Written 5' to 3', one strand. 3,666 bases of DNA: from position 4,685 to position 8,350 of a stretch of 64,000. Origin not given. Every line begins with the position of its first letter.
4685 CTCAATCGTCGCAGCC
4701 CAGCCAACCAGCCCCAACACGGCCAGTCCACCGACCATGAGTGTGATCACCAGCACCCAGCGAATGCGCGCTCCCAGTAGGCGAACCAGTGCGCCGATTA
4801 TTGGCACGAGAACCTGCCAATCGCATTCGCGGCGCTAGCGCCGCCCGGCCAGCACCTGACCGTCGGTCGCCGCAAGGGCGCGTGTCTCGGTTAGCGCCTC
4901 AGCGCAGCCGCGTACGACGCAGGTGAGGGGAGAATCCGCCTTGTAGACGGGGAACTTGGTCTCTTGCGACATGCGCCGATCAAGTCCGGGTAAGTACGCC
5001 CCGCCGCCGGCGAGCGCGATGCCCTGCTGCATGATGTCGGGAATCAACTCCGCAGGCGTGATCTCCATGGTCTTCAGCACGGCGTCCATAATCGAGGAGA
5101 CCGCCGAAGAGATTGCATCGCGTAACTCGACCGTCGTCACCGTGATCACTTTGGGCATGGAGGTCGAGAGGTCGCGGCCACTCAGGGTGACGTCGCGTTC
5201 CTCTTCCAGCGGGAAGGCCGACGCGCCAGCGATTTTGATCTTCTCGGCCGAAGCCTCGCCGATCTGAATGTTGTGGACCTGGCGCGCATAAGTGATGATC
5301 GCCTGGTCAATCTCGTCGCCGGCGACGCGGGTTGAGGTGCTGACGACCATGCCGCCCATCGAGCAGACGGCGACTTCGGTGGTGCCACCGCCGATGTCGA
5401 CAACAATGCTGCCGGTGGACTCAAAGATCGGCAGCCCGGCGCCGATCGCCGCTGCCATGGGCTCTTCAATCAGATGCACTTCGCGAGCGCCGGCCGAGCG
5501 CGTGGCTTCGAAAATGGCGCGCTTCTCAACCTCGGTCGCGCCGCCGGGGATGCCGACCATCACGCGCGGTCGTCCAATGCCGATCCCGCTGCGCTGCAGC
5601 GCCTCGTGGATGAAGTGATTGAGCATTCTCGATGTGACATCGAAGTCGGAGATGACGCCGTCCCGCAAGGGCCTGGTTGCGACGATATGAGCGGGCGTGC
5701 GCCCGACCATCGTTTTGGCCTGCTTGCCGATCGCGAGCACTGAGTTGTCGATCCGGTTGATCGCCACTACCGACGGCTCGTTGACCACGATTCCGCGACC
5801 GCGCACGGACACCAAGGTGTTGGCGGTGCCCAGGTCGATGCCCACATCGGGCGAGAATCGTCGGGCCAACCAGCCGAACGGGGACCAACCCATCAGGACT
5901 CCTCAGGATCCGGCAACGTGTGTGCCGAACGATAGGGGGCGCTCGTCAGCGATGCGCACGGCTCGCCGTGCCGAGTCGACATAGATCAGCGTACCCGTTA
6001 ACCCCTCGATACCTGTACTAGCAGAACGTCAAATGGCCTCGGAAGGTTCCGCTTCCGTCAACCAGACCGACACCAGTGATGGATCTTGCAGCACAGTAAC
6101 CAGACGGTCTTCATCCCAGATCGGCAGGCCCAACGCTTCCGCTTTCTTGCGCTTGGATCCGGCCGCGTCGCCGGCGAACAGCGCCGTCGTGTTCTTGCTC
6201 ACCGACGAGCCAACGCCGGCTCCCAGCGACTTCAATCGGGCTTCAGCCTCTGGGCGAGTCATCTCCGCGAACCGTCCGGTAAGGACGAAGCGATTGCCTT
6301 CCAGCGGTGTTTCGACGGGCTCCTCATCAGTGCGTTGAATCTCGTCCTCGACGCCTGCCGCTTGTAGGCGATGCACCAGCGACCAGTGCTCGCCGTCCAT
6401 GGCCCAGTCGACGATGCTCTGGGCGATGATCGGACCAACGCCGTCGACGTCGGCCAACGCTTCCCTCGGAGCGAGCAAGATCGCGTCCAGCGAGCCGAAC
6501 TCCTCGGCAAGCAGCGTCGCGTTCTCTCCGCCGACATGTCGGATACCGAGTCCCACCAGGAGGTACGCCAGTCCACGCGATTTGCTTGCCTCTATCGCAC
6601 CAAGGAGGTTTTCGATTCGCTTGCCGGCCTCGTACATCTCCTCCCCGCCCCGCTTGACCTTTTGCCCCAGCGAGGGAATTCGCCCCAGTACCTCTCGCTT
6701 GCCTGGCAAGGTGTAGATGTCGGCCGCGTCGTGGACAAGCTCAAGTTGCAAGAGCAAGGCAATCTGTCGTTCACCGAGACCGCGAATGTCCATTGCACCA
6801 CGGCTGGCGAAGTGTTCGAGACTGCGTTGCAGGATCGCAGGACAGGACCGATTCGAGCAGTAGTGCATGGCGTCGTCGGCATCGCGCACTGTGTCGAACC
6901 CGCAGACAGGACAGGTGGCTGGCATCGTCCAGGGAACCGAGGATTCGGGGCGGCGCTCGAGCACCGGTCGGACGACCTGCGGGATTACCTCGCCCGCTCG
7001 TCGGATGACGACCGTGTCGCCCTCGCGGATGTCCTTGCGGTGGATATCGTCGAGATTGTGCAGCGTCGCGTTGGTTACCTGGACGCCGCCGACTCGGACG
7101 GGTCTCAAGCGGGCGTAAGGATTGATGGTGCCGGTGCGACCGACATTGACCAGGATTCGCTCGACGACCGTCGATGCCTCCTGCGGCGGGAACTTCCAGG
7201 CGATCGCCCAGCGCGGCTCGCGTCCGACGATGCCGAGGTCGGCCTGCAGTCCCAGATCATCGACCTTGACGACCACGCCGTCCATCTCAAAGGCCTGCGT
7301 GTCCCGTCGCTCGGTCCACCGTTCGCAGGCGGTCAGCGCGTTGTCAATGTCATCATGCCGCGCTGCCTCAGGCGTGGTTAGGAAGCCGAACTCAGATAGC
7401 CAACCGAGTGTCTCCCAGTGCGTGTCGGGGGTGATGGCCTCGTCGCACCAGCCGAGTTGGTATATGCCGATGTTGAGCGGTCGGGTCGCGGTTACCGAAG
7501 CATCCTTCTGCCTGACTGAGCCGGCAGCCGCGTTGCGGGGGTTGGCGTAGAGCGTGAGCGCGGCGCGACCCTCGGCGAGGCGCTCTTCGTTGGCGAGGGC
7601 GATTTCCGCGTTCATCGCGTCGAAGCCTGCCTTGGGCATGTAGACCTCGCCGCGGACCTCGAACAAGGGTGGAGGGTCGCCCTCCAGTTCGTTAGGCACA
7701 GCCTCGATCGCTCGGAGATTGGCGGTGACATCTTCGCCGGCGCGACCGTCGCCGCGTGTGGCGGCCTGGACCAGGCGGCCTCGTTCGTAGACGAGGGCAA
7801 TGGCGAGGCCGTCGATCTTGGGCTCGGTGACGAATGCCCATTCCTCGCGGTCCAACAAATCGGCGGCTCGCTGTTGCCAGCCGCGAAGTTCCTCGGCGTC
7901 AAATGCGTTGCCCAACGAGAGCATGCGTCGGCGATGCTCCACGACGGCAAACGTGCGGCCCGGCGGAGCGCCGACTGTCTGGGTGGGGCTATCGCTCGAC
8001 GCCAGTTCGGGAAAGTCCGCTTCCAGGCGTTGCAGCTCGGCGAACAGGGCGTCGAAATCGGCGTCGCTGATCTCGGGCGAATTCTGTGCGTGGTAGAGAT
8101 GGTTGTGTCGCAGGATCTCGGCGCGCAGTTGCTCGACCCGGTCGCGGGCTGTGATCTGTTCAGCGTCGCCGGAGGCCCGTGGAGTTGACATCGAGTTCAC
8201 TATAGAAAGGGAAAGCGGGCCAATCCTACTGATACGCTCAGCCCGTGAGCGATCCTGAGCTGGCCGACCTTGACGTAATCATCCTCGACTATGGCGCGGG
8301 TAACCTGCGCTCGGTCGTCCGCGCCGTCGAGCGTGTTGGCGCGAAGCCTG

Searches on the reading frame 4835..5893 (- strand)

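Call 84: search_protein_families(library=pfam, proteins=[window:4835-5893:-], max_evalue=0.00001)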
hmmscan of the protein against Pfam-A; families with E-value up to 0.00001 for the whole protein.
window:4835-5893:- (352 aa): 4 families
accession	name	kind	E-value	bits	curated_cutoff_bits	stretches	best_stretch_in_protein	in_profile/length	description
PF06723.19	MreB_Mbl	-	2.8e-126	421.2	27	1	16-339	3-324/327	MreB/Mbl protein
PF00012.26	HSP70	-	1.1e-11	44.2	20.6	1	110-208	135-239/599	Hsp70 protein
PF14450.12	FtsA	-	9.8e-10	39.3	31.8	1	163-316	1-107/127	Cell division protein FtsA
PF00022.25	Actin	-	1.1e-09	37.8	27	0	40-211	31-194/410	Actin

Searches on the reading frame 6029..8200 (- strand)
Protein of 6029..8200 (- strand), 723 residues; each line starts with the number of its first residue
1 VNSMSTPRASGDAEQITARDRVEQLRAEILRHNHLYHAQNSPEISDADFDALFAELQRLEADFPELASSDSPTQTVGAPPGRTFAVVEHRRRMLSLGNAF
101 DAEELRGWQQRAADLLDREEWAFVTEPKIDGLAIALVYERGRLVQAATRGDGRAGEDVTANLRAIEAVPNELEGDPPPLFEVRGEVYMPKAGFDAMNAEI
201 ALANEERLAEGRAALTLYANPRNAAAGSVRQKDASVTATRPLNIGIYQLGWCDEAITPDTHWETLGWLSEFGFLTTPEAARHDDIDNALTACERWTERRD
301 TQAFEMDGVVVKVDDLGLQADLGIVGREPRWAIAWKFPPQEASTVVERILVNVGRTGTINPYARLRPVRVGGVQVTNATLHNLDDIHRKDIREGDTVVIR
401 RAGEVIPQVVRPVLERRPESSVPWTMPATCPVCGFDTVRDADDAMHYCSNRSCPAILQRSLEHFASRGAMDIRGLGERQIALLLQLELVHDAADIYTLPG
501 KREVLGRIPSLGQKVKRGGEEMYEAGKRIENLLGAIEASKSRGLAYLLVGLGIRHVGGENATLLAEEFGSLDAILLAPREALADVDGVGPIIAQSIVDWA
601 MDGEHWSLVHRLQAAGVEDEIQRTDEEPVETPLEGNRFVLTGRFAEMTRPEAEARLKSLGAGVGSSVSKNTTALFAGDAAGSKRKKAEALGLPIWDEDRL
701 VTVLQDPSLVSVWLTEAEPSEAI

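Call 84: search_protein_families(library=pfam, proteins=[window:6029-8200:-], max_evalue=0.00001)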
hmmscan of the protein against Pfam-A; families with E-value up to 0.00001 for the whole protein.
window:6029-8200:- (723 aa): 6 families
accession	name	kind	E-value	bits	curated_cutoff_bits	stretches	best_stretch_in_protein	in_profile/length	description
PF01653.23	DNA_ligase_aden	-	1.2e-82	277.7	27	1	83-340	3-253/253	NAD-dependent DNA ligase adenylation domain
PF03120.22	DNA_ligase_OB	-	2.4e-31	107.9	32.9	1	344-420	2-78/79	NAD-dependent DNA ligase OB-fold domain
PF12826.13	HHH_2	-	8.1e-19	68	27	1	547-609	2-64/64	Helix-hairpin-helix motif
PF00533.33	BRCT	-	8.3e-11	42.4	21.3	1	629-702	2-76/78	BRCA1 C Terminus (BRCT) domain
PF03119.21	DNA_ligase_ZBD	-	2.3e-09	37.4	25.8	1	429-455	1-27/27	NAD-dependent DNA ligase C4 zinc finger domain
PF22745.1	Nlig-Ia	-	1.2e-08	36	27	1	20-68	4-52/92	DNA ligase-like, N-terminal NAD+-binding domain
